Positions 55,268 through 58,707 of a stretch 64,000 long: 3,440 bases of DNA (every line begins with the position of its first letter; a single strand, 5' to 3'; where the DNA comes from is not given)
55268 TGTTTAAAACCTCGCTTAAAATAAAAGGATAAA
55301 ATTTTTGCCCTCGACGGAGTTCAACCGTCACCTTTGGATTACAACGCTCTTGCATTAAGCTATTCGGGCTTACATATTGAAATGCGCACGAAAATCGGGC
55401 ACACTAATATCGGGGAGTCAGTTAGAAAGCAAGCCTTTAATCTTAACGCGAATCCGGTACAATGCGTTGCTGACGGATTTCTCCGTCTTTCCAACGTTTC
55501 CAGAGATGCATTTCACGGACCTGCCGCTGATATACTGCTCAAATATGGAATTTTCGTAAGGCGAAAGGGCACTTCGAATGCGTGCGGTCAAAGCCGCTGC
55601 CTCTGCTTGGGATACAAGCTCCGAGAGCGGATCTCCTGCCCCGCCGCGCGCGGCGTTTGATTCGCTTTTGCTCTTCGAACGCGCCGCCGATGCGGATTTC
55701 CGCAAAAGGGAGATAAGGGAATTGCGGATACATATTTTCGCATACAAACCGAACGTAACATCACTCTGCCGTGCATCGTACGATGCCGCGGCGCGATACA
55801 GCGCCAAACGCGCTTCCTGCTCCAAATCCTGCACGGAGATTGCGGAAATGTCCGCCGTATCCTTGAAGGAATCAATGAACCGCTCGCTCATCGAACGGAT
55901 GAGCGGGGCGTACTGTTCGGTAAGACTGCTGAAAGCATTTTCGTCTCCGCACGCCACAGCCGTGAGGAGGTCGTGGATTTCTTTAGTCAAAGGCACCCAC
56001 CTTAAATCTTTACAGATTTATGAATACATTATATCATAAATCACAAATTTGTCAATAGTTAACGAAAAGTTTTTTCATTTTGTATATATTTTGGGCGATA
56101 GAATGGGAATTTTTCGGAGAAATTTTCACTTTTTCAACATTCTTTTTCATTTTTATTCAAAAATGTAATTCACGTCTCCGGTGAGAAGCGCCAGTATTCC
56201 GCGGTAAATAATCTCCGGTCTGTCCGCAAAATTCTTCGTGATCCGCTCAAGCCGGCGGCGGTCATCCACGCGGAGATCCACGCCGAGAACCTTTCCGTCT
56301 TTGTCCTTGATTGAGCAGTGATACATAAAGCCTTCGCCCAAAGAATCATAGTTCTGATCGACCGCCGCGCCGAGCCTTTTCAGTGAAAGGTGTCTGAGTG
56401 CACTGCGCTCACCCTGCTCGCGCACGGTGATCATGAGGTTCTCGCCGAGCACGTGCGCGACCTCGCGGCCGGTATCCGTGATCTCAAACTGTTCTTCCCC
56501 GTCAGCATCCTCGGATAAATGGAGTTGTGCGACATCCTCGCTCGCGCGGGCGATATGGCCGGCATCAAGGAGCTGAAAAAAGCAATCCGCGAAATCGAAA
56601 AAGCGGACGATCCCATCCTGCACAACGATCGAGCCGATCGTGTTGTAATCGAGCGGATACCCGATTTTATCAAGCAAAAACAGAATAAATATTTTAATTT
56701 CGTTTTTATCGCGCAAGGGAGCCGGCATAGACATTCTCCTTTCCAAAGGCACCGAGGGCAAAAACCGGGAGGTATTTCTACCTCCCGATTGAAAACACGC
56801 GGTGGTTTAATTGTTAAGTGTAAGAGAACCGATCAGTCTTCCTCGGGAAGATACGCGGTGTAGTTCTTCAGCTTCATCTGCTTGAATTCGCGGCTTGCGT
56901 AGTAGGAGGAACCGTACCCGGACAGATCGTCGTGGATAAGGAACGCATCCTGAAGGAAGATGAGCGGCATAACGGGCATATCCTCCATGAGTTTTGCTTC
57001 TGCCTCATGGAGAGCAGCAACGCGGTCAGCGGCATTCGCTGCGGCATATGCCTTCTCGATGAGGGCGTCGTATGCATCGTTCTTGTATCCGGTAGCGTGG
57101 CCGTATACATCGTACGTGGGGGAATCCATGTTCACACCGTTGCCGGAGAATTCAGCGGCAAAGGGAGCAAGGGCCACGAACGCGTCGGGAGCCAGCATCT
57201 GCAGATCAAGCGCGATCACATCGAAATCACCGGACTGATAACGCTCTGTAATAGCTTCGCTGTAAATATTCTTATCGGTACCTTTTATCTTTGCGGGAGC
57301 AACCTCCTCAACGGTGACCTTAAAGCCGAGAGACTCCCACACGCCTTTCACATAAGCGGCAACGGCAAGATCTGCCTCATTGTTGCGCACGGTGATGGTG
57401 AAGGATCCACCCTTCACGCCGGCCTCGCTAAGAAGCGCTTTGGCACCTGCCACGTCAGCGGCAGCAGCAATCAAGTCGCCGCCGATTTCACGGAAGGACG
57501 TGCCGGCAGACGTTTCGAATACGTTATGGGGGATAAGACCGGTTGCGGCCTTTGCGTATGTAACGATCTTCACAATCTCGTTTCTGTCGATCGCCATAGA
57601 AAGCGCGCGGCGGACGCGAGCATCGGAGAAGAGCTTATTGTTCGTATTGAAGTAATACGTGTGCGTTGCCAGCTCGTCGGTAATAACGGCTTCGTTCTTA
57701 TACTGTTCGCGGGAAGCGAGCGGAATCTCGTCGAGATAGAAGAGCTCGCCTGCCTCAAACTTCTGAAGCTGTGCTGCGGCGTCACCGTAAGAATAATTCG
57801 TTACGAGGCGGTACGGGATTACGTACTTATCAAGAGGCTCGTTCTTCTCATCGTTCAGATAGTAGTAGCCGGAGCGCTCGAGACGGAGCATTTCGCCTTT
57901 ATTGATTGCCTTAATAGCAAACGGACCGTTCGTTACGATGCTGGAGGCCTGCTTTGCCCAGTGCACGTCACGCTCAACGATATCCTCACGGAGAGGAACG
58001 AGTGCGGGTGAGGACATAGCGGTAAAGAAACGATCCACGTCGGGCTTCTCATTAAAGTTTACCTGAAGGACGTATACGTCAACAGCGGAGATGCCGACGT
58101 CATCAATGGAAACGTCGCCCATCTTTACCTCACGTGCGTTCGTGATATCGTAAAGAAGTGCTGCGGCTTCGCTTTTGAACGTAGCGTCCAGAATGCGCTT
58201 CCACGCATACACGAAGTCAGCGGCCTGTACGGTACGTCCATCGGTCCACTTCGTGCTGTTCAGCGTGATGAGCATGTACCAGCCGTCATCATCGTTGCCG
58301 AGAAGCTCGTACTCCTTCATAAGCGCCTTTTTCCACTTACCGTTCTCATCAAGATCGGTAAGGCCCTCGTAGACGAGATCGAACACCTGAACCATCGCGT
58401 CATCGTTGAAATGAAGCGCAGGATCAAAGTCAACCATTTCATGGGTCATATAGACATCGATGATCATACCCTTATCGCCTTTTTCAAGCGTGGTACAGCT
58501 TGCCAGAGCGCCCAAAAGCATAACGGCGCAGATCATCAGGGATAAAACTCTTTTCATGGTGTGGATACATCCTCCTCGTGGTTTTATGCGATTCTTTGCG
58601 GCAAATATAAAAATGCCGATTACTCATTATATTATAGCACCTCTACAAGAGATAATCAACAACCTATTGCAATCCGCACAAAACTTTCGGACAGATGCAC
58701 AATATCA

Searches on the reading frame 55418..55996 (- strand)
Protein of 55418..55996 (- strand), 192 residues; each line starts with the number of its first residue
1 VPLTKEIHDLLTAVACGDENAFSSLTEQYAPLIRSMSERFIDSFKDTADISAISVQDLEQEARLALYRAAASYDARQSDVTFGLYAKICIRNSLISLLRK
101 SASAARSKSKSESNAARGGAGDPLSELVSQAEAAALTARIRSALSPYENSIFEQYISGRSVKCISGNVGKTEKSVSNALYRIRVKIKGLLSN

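Call 78: search_protein_families(library=pfam, proteins=[window:55418-55996:-], max_evalue=0.00001)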
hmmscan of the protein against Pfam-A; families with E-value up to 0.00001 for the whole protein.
window:55418-55996:- (192 aa): 1 family
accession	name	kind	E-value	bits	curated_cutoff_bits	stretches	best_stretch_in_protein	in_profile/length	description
PF04542.20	Sigma70_r2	-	2.7e-07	30.7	24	1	27-102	3-69/71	Sigma-70 region 2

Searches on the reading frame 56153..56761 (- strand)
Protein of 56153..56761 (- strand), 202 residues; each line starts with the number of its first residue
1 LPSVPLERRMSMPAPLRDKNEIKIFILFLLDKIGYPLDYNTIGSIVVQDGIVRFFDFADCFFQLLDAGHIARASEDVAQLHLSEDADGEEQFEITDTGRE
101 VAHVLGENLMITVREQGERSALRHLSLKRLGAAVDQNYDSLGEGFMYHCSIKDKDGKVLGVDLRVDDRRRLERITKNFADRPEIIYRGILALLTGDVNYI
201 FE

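Call 78: search_protein_families(library=pfam, proteins=[window:56153-56761:-], max_evalue=0.00001)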
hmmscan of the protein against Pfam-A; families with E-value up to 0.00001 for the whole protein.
window:56153-56761:- (202 aa): 1 family
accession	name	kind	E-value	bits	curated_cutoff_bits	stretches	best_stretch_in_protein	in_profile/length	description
PF14277.12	DUF4364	-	5.5e-28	98.2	26.9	1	22-193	1-162/162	Domain of unknown function (DUF4364)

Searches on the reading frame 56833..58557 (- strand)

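Call 78: search_protein_families(library=pfam, proteins=[window:56833-58557:-], max_evalue=0.00001)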
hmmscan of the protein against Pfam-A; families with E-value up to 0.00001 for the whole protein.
window:56833-58557:- (574 aa): 1 family
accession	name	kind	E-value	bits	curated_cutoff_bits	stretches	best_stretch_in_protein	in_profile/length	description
PF00496.27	SBP_bac_5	-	4.9e-55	187.6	32.4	1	89-468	13-362/368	Bacterial extracellular solute-binding proteins, family 5 Middle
